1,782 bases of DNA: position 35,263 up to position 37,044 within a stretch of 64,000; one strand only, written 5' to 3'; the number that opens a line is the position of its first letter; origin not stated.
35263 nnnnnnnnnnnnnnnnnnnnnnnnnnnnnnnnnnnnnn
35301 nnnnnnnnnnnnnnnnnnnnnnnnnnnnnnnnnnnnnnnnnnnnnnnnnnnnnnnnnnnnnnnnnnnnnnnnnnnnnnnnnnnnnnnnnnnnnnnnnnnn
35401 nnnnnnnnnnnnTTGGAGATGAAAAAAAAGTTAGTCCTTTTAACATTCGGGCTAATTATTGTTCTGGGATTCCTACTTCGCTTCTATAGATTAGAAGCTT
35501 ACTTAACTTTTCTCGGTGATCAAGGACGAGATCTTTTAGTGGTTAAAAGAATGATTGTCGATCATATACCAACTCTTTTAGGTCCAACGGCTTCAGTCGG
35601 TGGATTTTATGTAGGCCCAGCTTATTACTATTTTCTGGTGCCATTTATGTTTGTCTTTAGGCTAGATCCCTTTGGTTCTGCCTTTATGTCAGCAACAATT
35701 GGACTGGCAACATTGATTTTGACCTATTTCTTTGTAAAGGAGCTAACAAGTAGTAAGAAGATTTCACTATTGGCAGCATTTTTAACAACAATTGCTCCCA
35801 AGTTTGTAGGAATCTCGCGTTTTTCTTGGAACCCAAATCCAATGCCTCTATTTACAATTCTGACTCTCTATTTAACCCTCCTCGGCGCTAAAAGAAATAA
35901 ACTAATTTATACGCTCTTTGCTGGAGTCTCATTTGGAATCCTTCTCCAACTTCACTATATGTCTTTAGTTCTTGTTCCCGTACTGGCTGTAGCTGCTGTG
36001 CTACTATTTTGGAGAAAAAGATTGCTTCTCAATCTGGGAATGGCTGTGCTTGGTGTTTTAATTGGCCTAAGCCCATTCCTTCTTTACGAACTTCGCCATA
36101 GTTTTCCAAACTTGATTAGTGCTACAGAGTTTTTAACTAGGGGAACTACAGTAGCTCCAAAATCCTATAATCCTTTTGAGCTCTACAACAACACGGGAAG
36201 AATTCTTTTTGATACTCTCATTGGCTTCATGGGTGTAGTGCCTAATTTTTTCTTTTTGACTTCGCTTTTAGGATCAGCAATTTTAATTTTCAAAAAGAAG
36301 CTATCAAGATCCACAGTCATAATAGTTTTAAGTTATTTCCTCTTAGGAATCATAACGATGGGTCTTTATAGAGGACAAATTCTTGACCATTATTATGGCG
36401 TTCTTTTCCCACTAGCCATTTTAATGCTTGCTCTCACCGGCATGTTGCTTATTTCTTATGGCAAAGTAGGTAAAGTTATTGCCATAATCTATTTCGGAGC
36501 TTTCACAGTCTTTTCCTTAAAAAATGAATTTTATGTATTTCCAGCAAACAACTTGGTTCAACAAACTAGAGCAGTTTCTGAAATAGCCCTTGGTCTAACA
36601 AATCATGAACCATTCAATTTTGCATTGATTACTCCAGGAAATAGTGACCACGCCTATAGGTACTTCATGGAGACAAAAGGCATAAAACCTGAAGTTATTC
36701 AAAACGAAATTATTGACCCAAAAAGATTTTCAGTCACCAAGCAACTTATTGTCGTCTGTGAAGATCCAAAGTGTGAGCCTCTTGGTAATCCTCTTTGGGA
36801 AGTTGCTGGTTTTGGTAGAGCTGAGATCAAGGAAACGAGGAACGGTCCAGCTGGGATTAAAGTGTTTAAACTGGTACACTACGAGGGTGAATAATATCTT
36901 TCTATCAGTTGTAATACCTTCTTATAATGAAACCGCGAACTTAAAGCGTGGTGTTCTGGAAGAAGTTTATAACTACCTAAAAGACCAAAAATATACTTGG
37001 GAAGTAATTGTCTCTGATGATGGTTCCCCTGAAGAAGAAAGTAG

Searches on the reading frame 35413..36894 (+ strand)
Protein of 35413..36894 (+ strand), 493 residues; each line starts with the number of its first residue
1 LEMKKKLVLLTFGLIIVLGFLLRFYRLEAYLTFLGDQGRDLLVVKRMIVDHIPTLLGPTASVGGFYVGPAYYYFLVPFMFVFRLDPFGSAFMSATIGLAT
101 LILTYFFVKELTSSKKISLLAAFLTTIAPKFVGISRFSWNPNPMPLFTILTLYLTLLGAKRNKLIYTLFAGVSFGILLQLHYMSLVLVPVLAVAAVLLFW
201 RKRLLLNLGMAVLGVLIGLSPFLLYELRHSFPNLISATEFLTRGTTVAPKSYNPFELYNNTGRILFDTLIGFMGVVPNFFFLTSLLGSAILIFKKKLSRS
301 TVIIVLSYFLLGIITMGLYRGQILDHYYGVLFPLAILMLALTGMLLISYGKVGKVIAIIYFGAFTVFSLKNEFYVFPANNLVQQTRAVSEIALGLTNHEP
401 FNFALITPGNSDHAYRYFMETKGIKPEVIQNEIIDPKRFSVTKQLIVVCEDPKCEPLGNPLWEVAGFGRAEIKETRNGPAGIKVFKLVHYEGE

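Call 5: search_protein_families(library=pfam, proteins=[window:35413-36894:+], max_evalue=0.01)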
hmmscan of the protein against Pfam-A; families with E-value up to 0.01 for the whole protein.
window:35413-36894:+ (493 aa): 2 families
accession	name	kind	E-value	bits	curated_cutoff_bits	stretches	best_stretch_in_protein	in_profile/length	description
PF13231.12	PMT_2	-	1.9e-10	41.6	26.1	1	68-223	3-158/160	Dolichyl-phosphate-mannose-protein mannosyltransferase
PF02366.24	PMT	-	8e-07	29.3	22.7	1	72-208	66-211/245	Dolichyl-phosphate-mannose-protein mannosyltransferase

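Call 18: search_protein_families(library=ncbifam, proteins=[window:35413-36894:+], max_evalue=0.1)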
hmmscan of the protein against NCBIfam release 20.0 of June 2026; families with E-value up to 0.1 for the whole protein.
window:35413-36894:+ (493 aa): 2 families
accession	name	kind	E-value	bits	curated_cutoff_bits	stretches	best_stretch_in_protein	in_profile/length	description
TIGR03663.1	TIGR03663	subfamily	0.0029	16.7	126.25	1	66-203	50-186/435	flippase activity-associated protein Agl23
NF058602.1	PrMnsylTfPmt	equivalog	0.0065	15.3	800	1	80-138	112-170/530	protein O-mannosyltransferase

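Call 19: search_solved_structures(query=window:35413-36894:+, max_evalue=1)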
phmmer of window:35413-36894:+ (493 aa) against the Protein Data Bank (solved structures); distinct sequences matched with E-value up to 1: 0.

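Call 43: find_homologous_proteins(query=window:35413-36894:+, max_evalue=1e-10)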
Query window:35413-36894:+ (493 aa): 1956 proteins with E <= 1e-10 among 8000 candidates; the best 120 are listed.
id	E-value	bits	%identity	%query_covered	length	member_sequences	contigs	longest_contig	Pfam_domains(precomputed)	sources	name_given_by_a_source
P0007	0.0e+0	1069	100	100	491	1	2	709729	PF02366.25,PF13231.13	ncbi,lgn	-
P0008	4.9e-153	529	52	96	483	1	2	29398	PF13231.13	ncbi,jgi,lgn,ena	-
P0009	3.7e-149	516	51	95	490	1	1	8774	PF13231.13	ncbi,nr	ncbi:glycosyltransferase family 39 protein [Candidatus Microgenomates bacterium]|nr:glycosyltransfer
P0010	1.1e-148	515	50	97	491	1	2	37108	PF13231.13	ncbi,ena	ncbi:MAG: glycosyltransferase family 39 protein [Patescibacteria group bacterium]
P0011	1.8e-148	514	51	95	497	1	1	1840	PF13231.13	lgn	-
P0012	5.8e-148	512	51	99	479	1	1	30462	PF13231.13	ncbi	-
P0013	1.2e-147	511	49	98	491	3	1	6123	PF13231.13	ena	-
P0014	9.7e-147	508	48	98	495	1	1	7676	PF13231.13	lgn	-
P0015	2.0e-146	507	51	97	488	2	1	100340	PF13231.13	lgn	-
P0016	8.4e-146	505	51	97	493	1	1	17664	PF13231.13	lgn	-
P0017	4.4e-145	503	50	96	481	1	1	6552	PF13231.13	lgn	-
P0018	3.5e-144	500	48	98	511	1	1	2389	PF13231.13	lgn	-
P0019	2.6e-143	497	48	96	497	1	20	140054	PF13231.13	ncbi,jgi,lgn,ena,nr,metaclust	ncbi:MAG: hypothetical protein UY21_C0001G0080 [Microgenomates group bacterium GW2011_GWA1_48_10]|nr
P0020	1.1e-142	495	49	97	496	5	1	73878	PF13231.13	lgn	-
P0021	1.6e-142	494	51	96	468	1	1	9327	PF13231.13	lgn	-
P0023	1.3e-141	491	49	97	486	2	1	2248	PF13231.13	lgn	-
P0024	1.9e-141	491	51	95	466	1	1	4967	PF13231.13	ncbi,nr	ncbi:glycosyltransferase family 39 protein [Candidatus Gottesmanbacteria bacterium]|nr:glycosyltrans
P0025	1.5e-140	488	47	97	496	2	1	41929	PF13231.13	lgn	-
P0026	1.6e-140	488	50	99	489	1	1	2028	PF02516.21,PF13231.13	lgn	-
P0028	5.9e-140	486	50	97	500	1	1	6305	PF13231.13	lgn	-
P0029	6.1e-140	486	50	98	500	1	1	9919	PF02516.21,PF13231.13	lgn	-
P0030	6.0e-139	483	49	95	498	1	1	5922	PF13231.13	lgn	-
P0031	6.5e-139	482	50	97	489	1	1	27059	PF13231.13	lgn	-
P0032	1.7e-138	481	48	98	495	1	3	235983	PF13231.13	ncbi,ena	-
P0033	2.1e-138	481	46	97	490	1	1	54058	PF13231.13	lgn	-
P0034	2.2e-138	481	48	95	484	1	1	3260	PF13231.13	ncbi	-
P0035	6.1e-138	479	49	97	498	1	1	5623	PF13231.13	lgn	-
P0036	1.5e-137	478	48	96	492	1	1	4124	PF13231.13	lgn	-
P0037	2.1e-137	477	50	95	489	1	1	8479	PF13231.13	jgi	jgi:4-amino-4-deoxy-L-arabinose transferase-like glycosyltransferase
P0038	2.4e-137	477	48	97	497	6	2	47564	PF13231.13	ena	-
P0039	3.3e-137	477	45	98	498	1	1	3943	PF13231.13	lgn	-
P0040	2.3e-136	474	47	96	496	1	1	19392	PF13231.13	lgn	-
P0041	6.8e-136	472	49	97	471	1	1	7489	PF13231.13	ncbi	-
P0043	4.0e-135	470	49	95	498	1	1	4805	PF13231.13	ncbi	-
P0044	7.0e-135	469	46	98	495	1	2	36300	PF13231.13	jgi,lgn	-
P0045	7.8e-135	469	47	99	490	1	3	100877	PF13231.13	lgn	-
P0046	7.8e-134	466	46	97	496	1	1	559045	PF13231.13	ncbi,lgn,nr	ncbi:glycosyltransferase family 39 protein [Patescibacteria group bacterium]|nr:glycosyltransferase 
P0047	1.0e-133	465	46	100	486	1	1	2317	PF02366.25,PF13231.13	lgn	-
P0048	1.1e-133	465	48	97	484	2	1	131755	PF13231.13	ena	-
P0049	1.3e-133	465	48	97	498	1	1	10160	PF13231.13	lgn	-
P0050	2.5e-133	464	47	96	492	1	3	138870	PF13231.13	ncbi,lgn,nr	ncbi:MAG: glycosyltransferase family 39 protein [Patescibacteria group bacterium]|nr:glycosyltransfe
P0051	3.5e-133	463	47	97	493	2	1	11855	PF13231.13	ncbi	-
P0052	4.4e-132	460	46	98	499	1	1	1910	PF13231.13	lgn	-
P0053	5.6e-132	460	45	97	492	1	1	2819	PF13231.13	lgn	-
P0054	1.5e-130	455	44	99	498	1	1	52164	PF13231.13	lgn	-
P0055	1.9e-130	454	46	100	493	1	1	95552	PF13231.13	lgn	-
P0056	2.0e-130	454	47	97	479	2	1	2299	PF13231.13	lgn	-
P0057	3.8e-130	453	46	99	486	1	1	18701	PF02516.21,PF13231.13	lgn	-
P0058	4.7e-130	453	46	99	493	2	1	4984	PF02516.21,PF13231.13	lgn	-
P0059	8.5e-130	452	47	97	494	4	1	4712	PF13231.13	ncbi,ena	-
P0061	2.2e-129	451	46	99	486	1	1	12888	PF13231.13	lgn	-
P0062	6.6e-129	449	49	100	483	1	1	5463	PF13231.13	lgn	-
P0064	2.0e-128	448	45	100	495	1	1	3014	PF13231.13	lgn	-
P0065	2.2e-128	448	45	99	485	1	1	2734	PF13231.13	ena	-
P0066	2.4e-128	447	44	98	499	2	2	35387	PF13231.13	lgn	-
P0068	1.4e-127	445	45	98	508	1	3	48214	PF13231.13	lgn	-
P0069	2.6e-127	444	45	97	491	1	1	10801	PF13231.13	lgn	-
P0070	3.8e-127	444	45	100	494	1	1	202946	PF13231.13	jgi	-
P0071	4.8e-127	443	45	95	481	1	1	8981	PF13231.13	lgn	-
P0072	7.8e-127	443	46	97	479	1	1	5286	PF02516.21,PF13231.13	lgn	-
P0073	4.0e-126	440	44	98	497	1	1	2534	PF13231.13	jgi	-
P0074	4.6e-126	440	44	96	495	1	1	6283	PF02516.21,PF13231.13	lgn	-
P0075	6.6e-126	439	48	100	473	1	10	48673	PF13231.13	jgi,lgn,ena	jgi:4-amino-4-deoxy-L-arabinose transferase-like glycosyltransferase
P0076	1.3e-125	439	44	95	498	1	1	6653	PF13231.13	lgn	-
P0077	4.5e-125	437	44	97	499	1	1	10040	PF13231.13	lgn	-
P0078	1.2e-124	435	47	100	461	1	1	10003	PF13231.13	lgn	-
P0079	1.3e-124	435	45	99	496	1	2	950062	PF13231.13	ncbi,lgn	-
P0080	9.8e-124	432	43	99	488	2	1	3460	PF13231.13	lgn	-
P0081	1.4e-123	432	45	97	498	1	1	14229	PF13231.13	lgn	-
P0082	3.2e-123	431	45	97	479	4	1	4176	PF02516.21,PF13231.13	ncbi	-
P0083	3.4e-123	431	45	95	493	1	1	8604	PF13231.13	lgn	-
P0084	4.1e-123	430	44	96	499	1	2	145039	PF13231.13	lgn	-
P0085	5.3e-123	430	43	97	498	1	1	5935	PF13231.13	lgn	-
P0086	2.1e-122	428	44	99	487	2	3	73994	PF02366.25,PF13231.13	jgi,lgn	jgi:4-amino-4-deoxy-L-arabinose transferase-like glycosyltransferase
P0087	3.1e-122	427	45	99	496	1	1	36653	PF13231.13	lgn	-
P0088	4.0e-122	427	46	100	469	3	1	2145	PF13231.13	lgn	-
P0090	1.1e-120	422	45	99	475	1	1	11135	PF13231.13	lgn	-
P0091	2.8e-120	421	46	100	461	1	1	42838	PF13231.13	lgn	-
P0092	8.7e-120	419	43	96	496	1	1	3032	PF13231.13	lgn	-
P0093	1.4e-119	419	47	95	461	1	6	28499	PF13231.13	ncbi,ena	ncbi:MAG: glycosyltransferase family 39 protein [Patescibacteria group bacterium]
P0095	1.1e-115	406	43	99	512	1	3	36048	PF13231.13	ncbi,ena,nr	ncbi:glycosyltransferase family 39 protein [Patescibacteria group bacterium]|nr:glycosyltransferase 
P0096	1.0e-114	403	43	99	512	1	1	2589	PF02366.25,PF13231.13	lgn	-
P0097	2.8e-114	401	43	100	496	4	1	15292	PF13231.13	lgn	-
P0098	2.5e-111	391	43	99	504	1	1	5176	PF13231.13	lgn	-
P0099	2.0e-110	388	43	95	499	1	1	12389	PF13231.13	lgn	-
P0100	4.7e-110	387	41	99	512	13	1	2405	PF13231.13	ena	-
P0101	5.1e-110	387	43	95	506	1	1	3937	PF13231.13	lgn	-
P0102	6.4e-110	387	42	100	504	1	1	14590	PF13231.13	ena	-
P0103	8.9e-110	386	42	97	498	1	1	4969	PF13231.13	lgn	-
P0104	2.3e-109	385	43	99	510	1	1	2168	PF13231.13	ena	-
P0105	3.1e-109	384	43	100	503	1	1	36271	PF13231.13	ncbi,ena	-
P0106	7.2e-109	383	40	99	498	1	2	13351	PF13231.13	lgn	-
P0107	9.6e-109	383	41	99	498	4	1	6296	PF13231.13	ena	-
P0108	1.0e-108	383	41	99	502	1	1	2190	PF13231.13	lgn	-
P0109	1.7e-108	382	42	100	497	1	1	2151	PF13231.13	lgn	-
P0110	2.5e-108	382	42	97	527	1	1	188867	PF13231.13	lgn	-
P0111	3.1e-108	381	42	95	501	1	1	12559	PF13231.13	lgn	-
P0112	3.3e-108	381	40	99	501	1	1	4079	PF13231.13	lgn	-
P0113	3.5e-108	381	44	100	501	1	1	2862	PF13231.13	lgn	-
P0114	4.2e-108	381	42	98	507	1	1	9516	PF13231.13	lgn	-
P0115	9.5e-108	380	42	99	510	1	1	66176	PF13231.13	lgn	-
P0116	1.2e-107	379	41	100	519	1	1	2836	PF13231.13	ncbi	-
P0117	1.2e-107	379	42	96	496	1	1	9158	PF13231.13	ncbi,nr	ncbi:glycosyltransferase family 39 protein [Candidatus Curtissbacteria bacterium]|nr:glycosyltransfe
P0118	2.4e-107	378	42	95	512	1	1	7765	PF13231.13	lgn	-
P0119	2.9e-107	378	41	99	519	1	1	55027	PF13231.13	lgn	-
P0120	3.2e-107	378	42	95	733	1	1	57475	PF10111.15,PF13641.13,PF00535.33,PF13231.13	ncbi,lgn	-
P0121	4.5e-107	377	40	99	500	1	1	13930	PF13231.13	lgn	-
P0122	4.7e-107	377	42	97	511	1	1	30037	PF13231.13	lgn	-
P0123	5.1e-107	377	43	96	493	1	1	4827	PF13231.13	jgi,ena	-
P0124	5.4e-107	377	40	99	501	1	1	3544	PF13231.13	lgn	-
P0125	6.6e-107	377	41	99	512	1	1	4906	PF13231.13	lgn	-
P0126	7.5e-107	377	41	96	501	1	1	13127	PF13231.13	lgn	-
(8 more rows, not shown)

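Call 45: find_encoding_contigs(protein=P0019, flank=10000, max_places=3)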
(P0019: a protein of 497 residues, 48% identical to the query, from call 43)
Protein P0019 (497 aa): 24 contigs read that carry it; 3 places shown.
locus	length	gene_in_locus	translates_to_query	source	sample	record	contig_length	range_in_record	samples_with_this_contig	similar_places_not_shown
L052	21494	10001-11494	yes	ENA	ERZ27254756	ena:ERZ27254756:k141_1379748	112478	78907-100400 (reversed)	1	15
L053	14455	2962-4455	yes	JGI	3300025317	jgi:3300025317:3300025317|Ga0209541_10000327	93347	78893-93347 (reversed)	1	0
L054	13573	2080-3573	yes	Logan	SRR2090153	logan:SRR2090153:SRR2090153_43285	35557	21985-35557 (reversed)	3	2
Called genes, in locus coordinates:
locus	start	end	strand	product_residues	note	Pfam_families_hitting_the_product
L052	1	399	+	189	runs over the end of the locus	-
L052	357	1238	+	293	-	PF04203:Sortase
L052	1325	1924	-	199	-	-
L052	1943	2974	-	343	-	PF00353:HemolysinCabind (weak)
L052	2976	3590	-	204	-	PF00932:LTD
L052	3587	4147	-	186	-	-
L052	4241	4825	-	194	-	PF12389:Peptidase_M73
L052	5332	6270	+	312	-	PF00188:CAP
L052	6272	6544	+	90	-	-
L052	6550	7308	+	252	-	PF00483:NTP_transferase, PF12804:NTP_transf_3 (weak)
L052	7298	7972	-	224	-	PF01746:tRNA_m1G_MT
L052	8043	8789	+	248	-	PF00535:Glycos_transf_2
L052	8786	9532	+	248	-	PF00535:Glycos_transf_2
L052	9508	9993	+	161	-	PF04138:GtrA_DPMS_TM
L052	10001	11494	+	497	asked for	PF13231:PMT_2 (weak)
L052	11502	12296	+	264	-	PF00535:Glycos_transf_2, PF10111:Glyco_tranf_2_2 (weak)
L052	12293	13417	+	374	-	PF26314:MptA_B_family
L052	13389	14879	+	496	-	PF13231:PMT_2 (weak)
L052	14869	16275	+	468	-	-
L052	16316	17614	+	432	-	PF13231:PMT_2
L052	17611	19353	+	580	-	PF13231:PMT_2 (weak)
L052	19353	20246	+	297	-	PF13489:Methyltransf_23, PF13847:Methyltransf_31, PF08241:Methyltransf_11, PF08242:Methyltransf_12, PF13649:Methyltransf_25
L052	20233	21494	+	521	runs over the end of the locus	-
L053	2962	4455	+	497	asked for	PF13231:PMT_2 (weak)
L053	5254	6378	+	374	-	PF26314:MptA_B_family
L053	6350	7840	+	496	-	PF13231:PMT_2 (weak)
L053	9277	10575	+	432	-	PF13231:PMT_2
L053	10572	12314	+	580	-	PF13231:PMT_2 (weak)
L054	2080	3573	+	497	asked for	PF13231:PMT_2 (weak)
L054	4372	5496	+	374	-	PF26314:MptA_B_family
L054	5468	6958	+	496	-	PF13231:PMT_2 (weak)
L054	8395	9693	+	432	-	PF13231:PMT_2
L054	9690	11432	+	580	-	PF13231:PMT_2 (weak)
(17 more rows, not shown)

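Call 46: find_encoding_contigs(protein=P0046, flank=10000, max_places=2)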
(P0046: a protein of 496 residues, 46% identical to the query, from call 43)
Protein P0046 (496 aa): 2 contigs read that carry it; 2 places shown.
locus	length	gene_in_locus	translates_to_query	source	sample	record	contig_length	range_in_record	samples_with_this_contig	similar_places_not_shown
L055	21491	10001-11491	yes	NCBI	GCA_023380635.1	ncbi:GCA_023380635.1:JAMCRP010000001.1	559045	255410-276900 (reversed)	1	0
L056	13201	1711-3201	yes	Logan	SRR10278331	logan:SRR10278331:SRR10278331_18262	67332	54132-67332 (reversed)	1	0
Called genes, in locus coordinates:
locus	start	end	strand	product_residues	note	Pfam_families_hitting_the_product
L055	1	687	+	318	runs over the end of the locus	PF00768:Peptidase_S11, PF13354:Beta-lactamase2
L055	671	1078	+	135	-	PF02367:TsaE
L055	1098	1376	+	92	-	PF00814:TsaD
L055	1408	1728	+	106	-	-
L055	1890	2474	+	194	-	PF12389:Peptidase_M73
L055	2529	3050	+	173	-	PF00717:Peptidase_S24 (faint)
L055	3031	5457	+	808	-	PF00041:fn3 (weak), PF16656:Pur_ac_phosph_N (weak), PF00932:LTD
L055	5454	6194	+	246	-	-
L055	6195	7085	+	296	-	PF00188:CAP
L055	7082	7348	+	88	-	-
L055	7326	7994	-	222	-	PF01746:tRNA_m1G_MT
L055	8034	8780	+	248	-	PF00535:Glycos_transf_2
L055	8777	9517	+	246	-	PF00535:Glycos_transf_2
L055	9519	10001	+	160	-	PF04138:GtrA_DPMS_TM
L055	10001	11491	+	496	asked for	PF13231:PMT_2 (weak)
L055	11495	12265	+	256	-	PF00535:Glycos_transf_2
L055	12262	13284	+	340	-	PF26314:MptA_B_family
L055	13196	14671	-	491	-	PF10131:PTPS_related, PF09586:YfhO (weak)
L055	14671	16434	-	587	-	PF13231:PMT_2 (weak)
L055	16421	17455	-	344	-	PF09586:YfhO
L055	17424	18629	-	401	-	PF09586:YfhO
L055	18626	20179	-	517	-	PF13231:PMT_2 (weak)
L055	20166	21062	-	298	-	PF13489:Methyltransf_23, PF13847:Methyltransf_31, PF08241:Methyltransf_11, PF08242:Methyltransf_12, PF13649:Methyltransf_25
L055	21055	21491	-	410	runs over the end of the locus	PF13231:PMT_2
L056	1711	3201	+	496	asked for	PF13231:PMT_2 (weak)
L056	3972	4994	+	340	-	PF26314:MptA_B_family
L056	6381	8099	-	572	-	PF13231:PMT_2 (weak)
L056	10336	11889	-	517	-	PF13231:PMT_2 (weak)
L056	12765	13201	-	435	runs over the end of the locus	PF13231:PMT_2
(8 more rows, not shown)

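Call 53: search_protein_families(library=pfam, proteins=[L052:12293-13417:+, L055:12262-13284:+], max_evalue=1)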
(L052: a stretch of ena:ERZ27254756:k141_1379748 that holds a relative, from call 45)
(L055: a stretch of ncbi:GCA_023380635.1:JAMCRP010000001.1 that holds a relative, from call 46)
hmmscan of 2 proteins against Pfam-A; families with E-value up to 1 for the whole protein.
L052:12293-13417:+ (374 aa): 0 families

L055:12262-13284:+ (340 aa): 1 family
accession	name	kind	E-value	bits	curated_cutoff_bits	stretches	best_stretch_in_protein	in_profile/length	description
PF09594.16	GT87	-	0.16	12.1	25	1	143-278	1-139/237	Glycosyltransferase family 87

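Call 65: predict_structure(alignment_id=A5)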
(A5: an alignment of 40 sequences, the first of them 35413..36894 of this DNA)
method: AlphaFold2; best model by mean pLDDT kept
length: 493 residues; sequences in the alignment: 40
mean_pLDDT: 90.5   pTM: 0.89
mean pLDDT of the five models: 90.5, 89.3, 89.3, 89.3, 88.6
residues with pLDDT >= 90: 360; 70-90: 114; 50-70: 11; < 50: 8
segments of 3 or more residues with pLDDT < 50: 58-65
pLDDT, mean of each block of 10 residues (from residue 1): 89 98 94 82 92 69 55 93 94 96 98 95 96 83 91 97 97 94 88 96 94 96 84 76 73 92 95 93 95 88 94 90 86 96 93 96 95 91 95 96 90 92 93 91 96 89 88 95 96 71
secondary structure, 60 per line:
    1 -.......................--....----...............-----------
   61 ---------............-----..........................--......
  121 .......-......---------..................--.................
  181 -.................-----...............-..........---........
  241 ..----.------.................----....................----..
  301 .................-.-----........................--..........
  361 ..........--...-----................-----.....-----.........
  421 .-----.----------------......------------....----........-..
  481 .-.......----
elements in order: H2-24 H27-30 H35-49 H70-81 H87-112 H115-127 H129-134 H144-161 H164-180 H182-198 H204-218 H220-229 H233-242 H254-270 H275-294 H299-317 H325-348 H351-370 H381-396 E402-406 H412-421 E444-449 H462-465 E470-477 E483-489

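Call 68: fold_search(model_id=the predicted structure, library=pdb)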
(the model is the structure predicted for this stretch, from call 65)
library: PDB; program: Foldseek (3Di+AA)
matches with E <= 10: 410; with E <= 0.001: 19
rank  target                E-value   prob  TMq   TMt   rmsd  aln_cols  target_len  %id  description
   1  5f15                  1.6e-07  1.00  0.63  0.58   6.5       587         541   13  Crystal Structure of ArnT from Cupriavidus metallidurans bound to Undecaprenyl phosphate (released 2016-02-17)
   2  8pn9_A                5.1e-07  1.00  0.58  0.45  11.2       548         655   12  Structure of human oligosaccharyltransferase OST-A complex bound to NGI-1 (released 2024-05-08)
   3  6s7o_A                6.1e-07  1.00  0.56  0.43   9.9       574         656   13  Cryo-EM structure of human oligosaccharyltransferase complex OST-A (released 2019-12-18)
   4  6ezn_F                1.8e-06  1.00  0.58  0.46  11.1       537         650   13  Cryo-EM structure of the yeast oligosaccharyltransferase (OST) complex (released 2018-01-17)
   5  5ezm                  4.5e-06  1.00  0.60  0.56   7.2       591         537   13  Crystal Structure of ArnT from Cupriavidus metallidurans in the apo state (released 2016-02-17)
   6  9n9j_I                4.5e-06  1.00  0.53  0.39  11.0       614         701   12  Structure of a GRP94 folding intermediate engaged with a CCDC134- and FKBP11-bound secretory translocon (released 2025-11-19)
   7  6ftg_5                4.9e-06  1.00  0.54  0.43   9.9       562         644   14  Subtomogram average of OST-containing ribosome-translocon complexes from canine rough microsomal membranes (released 2018-03-21)
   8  8agb_A                8.3e-06  1.00  0.51  0.41  11.3       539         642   12  Structure of yeast oligosaccharylransferase complex with lipid-linked oligosaccharide bound (released 2022-12-07)
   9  6c26_A                8.7e-06  1.00  0.48  0.38  15.6       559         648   12  The Cryo-EM structure of a eukaryotic oligosaccharyl transferase complex (released 2018-01-31)
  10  8b6l_I                9.1e-06  1.00  0.56  0.42  11.6       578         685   13  Subtomogram average of the human Sec61-TRAP-OSTA-translocon (released 2022-12-07)
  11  6gxc_A                2.4e-05  1.00  0.52  0.39   7.5       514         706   11  Bacterial oligosaccharyltransferase PglB in complex with an inhibitory peptide and a reactive lipid-linked oligosaccha (released 2018-11-14)
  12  9s6t_A                3.8e-05  1.00  0.59  0.60   7.9       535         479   11  Ternary cryo-EM structure of chicken ALG12 with Dol25-PP-GlcNAc2Man7, Dol25-P-Man, and Fab (released 2026-03-18)
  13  3rce_A                5.7e-05  1.00  0.55  0.42   8.6       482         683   12  Bacterial oligosaccharyltransferase PglB (released 2011-06-15)
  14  5ogl_A                1.4e-04  1.00  0.55  0.40   8.0       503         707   12  Structure of bacterial oligosaccharyltransferase PglB in complex with an acceptor peptide and an lipid-linked oligosac (released 2017-10-25)
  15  9s6u_A                2.5e-04  1.00  0.52  0.48   9.7       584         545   10  Ternary cryo-EM structure of human ALG9 with Dol25-PP-GlcNAc2Man8, Dol25-P-Man and Fab (released 2026-03-18)
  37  7wld_U                2.1e-02  0.98  0.32  0.36  13.7       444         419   12  Cryo-EM structure of the human glycosylphosphatidylinositol transamidase complex at 2.53 Angstrom resolution (released 2022-04-27)
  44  7sps_A                9.9e-02  0.14  0.13  0.13  25.1       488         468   11  Crystal structure of human glucose transporter GLUT3 bound with exofacial inhibitor SA47 (released 2022-05-18)
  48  7w72_U                1.5e-01  0.87  0.32  0.36  12.9       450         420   11  Structure of a human glycosylphosphatidylinositol (GPI) transamidase (released 2022-02-16)
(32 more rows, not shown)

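Call 75: search_protein_families(library=pfam, proteins=[L055:3031-5457:+], max_evalue=0.001)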
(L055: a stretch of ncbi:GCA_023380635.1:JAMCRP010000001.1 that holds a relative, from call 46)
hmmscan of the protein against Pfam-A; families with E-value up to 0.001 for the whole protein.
L055:3031-5457:+ (808 aa): 4 families
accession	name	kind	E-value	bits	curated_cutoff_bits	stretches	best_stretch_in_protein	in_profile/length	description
PF00932.25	LTD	-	1.2e-08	35.7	34.3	1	500-608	4-96/109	Lamin Tail Domain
PF16656.11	Pur_ac_phosph_N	-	5.6e-08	33.7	30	1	410-482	19-89/93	Purple acid Phosphatase, N-terminal domain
PF00041.27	fn3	-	2.9e-07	31.1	25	1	382-480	2-79/84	Fibronectin type III domain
PF25788.1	Ig_Rha78A_N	-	0.00013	22.7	27.4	0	64-137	16-92/105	Rha78A-like, N-terminal immunoglobulin domain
